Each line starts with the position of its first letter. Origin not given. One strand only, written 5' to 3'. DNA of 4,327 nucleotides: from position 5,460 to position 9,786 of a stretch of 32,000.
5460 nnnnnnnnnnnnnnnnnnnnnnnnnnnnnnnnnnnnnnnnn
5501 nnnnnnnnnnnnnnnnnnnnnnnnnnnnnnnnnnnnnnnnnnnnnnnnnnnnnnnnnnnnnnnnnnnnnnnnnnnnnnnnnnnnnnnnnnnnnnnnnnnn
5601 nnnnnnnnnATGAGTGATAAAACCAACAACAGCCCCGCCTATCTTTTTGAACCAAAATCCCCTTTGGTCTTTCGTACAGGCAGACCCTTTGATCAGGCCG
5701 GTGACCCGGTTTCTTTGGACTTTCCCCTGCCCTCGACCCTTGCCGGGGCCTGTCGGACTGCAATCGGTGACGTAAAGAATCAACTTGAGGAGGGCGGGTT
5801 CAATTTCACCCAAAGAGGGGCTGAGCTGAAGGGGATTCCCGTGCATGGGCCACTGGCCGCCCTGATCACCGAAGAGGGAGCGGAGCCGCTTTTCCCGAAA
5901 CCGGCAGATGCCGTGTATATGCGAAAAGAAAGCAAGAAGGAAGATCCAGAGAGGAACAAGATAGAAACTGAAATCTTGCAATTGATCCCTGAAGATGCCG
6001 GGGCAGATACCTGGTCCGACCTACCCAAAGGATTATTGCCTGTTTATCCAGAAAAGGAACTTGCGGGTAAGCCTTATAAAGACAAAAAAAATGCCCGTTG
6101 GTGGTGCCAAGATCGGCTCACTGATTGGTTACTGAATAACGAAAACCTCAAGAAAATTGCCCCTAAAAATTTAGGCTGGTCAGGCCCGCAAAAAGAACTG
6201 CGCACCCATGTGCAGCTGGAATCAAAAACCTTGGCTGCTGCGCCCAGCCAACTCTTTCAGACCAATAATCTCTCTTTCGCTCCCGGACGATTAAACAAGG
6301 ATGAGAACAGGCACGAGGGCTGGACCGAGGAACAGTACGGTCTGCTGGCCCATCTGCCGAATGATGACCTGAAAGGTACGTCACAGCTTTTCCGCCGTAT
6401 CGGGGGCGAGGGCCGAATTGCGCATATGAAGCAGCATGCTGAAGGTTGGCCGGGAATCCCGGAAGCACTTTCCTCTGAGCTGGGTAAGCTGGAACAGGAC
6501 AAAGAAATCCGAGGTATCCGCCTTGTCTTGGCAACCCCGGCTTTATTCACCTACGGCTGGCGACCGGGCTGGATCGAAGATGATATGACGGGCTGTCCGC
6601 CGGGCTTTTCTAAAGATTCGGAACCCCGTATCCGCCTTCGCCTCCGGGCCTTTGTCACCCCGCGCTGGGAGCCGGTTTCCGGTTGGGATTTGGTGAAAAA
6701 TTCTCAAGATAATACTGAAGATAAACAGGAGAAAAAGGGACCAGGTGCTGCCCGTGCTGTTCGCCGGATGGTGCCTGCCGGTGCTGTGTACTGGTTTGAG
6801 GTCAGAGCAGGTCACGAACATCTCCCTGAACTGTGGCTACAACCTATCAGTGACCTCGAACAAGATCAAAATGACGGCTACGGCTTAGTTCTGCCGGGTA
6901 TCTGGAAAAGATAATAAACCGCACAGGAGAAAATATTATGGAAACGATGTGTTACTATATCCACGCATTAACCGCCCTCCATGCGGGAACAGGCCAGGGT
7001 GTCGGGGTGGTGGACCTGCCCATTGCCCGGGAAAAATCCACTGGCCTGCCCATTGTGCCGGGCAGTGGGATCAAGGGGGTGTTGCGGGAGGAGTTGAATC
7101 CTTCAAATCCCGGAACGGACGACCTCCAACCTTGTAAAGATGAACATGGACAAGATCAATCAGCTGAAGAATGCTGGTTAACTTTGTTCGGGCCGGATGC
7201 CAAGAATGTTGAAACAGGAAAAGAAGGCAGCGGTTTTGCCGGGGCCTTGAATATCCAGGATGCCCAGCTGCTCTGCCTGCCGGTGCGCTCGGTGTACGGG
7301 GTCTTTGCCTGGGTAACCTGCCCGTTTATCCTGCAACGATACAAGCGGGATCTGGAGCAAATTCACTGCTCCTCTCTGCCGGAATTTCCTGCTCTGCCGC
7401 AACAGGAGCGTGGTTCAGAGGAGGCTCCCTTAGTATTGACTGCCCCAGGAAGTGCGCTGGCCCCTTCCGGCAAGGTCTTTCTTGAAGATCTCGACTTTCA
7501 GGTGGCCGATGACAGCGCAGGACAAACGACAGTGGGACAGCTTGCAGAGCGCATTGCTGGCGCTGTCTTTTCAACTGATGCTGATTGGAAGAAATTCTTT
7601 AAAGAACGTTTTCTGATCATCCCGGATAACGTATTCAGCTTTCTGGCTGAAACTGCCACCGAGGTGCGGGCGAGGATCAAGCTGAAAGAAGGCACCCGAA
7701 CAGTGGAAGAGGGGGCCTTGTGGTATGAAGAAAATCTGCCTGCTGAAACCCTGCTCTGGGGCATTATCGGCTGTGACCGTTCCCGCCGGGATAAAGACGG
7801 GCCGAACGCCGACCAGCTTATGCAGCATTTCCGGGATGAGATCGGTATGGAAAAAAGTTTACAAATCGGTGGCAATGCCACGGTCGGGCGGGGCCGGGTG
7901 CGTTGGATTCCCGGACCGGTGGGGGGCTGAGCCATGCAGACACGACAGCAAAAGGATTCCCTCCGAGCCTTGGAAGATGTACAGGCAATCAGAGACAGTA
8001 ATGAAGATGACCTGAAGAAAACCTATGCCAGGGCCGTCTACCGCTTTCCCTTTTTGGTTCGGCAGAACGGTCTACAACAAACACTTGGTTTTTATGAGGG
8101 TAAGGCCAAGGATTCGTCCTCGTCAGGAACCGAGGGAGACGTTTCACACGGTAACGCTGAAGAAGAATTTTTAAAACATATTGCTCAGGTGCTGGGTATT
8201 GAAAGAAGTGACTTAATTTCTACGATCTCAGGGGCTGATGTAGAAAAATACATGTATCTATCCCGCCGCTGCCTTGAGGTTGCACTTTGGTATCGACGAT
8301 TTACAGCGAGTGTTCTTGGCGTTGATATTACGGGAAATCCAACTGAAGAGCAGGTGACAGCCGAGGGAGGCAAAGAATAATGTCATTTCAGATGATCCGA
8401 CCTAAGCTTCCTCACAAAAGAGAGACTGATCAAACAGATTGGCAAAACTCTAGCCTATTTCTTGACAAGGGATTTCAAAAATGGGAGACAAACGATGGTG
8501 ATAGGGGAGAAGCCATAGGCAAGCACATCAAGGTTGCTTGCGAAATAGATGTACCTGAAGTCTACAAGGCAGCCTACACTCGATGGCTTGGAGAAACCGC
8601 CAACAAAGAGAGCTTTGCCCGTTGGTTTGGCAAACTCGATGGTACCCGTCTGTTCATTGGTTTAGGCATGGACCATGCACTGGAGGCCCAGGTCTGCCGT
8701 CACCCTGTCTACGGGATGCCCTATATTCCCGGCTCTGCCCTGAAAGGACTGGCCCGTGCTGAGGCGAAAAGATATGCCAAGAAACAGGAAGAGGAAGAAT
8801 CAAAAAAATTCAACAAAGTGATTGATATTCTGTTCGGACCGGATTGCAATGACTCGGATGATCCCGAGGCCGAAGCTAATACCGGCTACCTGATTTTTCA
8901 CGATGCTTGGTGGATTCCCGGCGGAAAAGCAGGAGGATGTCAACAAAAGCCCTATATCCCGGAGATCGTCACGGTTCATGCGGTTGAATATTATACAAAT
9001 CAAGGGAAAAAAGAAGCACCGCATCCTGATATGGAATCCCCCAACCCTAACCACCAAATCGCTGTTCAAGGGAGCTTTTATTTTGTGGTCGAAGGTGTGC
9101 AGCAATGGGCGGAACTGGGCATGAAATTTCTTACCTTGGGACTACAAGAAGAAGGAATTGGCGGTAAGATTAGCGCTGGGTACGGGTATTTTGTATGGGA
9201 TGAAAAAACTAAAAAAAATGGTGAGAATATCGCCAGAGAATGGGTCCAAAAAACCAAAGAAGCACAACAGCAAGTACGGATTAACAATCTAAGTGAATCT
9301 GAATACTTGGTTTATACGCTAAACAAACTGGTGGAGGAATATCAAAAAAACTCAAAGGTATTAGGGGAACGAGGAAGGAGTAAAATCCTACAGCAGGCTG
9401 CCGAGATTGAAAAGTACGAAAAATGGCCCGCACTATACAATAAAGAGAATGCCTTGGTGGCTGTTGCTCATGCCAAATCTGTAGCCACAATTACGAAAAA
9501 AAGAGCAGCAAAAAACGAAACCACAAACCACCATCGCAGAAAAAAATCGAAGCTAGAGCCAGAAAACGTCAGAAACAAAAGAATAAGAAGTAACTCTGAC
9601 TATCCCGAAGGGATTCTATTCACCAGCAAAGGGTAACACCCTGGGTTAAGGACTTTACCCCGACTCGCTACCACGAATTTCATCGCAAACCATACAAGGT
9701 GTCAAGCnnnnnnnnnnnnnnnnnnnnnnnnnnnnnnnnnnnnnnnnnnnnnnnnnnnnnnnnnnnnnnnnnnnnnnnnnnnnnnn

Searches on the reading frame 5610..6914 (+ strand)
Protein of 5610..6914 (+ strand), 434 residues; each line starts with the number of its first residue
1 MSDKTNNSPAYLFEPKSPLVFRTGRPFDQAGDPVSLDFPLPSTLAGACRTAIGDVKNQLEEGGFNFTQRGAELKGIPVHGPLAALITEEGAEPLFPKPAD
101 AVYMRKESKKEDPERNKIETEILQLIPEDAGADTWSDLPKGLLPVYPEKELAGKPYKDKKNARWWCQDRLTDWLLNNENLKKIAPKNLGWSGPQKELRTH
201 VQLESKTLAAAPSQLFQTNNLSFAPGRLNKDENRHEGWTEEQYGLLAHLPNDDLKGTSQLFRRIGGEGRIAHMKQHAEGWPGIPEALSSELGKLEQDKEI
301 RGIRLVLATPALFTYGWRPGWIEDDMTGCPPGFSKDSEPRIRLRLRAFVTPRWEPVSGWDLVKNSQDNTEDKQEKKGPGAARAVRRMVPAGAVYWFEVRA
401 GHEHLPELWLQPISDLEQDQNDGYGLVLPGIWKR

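Call 7: search_protein_families(library=pfam, proteins=[window:5610-6914:+], max_evalue=0.1)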
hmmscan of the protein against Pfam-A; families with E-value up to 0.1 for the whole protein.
window:5610-6914:+ (434 aa): 1 family
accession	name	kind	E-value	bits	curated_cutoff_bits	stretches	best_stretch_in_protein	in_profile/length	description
PF09700.15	Cas_Cmr3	-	6.7e-53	180.9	21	1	13-432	3-367/367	CRISPR-associated protein (Cas_Cmr3)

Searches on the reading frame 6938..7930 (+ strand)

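Call 7: search_protein_families(library=pfam, proteins=[window:6938-7930:+], max_evalue=0.1)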
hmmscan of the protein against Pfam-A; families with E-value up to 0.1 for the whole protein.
window:6938-7930:+ (330 aa): 2 families
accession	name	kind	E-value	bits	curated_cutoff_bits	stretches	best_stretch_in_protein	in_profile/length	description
PF03787.20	RAMPs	-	1.8e-21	78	22.1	1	8-322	2-189/189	RAMP superfamily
PF18836.7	B_solenoid_ydck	-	0.096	13.1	30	0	309-322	2-15/17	YdcK Beta solenoid repeat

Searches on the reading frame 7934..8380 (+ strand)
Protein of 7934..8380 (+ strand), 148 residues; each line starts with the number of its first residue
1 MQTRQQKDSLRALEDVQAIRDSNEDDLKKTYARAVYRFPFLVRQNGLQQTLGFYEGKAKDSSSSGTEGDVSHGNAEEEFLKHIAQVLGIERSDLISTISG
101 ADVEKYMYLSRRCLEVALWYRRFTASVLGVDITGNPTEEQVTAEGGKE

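Call 7: search_protein_families(library=pfam, proteins=[window:7934-8380:+], max_evalue=0.1)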
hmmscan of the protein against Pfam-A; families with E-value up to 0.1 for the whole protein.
window:7934-8380:+ (148 aa): 2 families
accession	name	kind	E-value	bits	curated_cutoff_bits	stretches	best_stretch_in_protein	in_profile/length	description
PF09701.15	Cas_Cmr5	-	3.2e-21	76.2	21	1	4-126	1-118/119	CRISPR-associated protein (Cas_Cmr5)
PF23628.2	ARM_LIN_C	-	0.092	12.1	26.8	0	41-123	201-284/367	Putative E3 ubiquitin-protein ligase LIN, ARM-like domain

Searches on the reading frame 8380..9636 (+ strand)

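Call 7: search_protein_families(library=pfam, proteins=[window:8380-9636:+], max_evalue=0.1)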
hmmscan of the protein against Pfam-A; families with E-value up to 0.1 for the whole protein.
window:8380-9636:+ (418 aa): 2 families
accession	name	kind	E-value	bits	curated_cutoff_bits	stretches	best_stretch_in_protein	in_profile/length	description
PF03787.20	RAMPs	-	2.2e-16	61.4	22.1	1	89-271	6-188/189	RAMP superfamily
PF16473.11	Rv2179c-like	-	0.024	14.8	27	1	266-385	35-161/177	3'-5' exoribonuclease Rv2179c-like domain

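Call 9: search_protein_families(library=ncbifam, proteins=[window:8380-9636:+], max_evalue=10)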
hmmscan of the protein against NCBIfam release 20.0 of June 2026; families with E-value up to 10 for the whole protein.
window:8380-9636:+ (418 aa): 5 families
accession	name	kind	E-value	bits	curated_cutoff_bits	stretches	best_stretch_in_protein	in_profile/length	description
TIGR01898.1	cas_TM1791_cmr6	equivalog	4.1e-23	82.6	51.1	1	89-271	7-194/195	type III-B CRISPR module RAMP protein Cmr6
TIGR02582.1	cas7_TM1809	equivalog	3.2e-06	27.3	90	1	102-177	31-109/203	type III-A CRISPR-associated RAMP protein Csm3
TIGR02580.1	cas_RAMP_Cmr4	equivalog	8.6e-05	22.5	87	1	105-176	27-87/283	type III-B CRISPR module RAMP protein Cmr4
TIGR01903.2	cas5_csm4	equivalog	0.0006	19.2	55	1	233-280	164-212/304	type III-A CRISPR-associated RAMP protein Csm4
TIGR02581.1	cas_cyan_RAMP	equivalog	0.0011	18.7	108.05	1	110-137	37-64/216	type III CRISPR-associated RAMP protein Csx7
